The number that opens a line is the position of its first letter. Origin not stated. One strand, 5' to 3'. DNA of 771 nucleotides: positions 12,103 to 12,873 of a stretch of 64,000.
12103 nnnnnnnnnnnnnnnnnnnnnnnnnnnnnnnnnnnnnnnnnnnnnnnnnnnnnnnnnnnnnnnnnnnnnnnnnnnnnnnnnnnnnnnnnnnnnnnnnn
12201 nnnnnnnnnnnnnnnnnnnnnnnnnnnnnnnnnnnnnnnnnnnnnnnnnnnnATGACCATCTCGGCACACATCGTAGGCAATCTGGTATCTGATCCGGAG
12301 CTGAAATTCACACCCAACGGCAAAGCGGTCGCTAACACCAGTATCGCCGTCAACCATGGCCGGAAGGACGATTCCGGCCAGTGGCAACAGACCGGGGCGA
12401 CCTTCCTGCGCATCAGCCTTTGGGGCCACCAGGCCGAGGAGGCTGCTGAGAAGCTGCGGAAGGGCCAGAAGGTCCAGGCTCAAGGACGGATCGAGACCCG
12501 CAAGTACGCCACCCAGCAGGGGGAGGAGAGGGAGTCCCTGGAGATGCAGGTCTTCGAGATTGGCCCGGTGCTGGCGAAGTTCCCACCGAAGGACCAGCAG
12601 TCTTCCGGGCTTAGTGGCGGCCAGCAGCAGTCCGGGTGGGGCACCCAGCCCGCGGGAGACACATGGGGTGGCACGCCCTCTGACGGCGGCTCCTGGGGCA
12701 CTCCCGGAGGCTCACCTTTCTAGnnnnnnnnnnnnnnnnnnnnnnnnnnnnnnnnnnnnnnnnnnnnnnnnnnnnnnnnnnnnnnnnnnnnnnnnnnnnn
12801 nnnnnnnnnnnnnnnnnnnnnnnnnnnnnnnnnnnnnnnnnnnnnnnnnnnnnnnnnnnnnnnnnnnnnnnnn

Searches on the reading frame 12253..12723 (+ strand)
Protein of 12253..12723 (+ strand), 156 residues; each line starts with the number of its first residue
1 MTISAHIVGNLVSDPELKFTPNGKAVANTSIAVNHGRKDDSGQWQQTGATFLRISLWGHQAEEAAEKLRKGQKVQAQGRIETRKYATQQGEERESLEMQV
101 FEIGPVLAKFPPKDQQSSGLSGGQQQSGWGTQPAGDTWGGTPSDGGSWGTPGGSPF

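Call 42: search_protein_families(library=pfam, proteins=[window:12253-12723:+], max_evalue=0.001)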
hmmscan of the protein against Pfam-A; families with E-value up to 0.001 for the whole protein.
window:12253-12723:+ (156 aa): 2 families
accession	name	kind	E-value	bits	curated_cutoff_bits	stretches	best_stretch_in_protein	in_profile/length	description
PF00436.31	SSB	-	5.9e-27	94.2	26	1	6-102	5-100/104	Single-strand binding protein family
PF01336.31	tRNA_anti-codon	-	0.00075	19.8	27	0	52-103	29-72/75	OB-fold nucleic acid binding domain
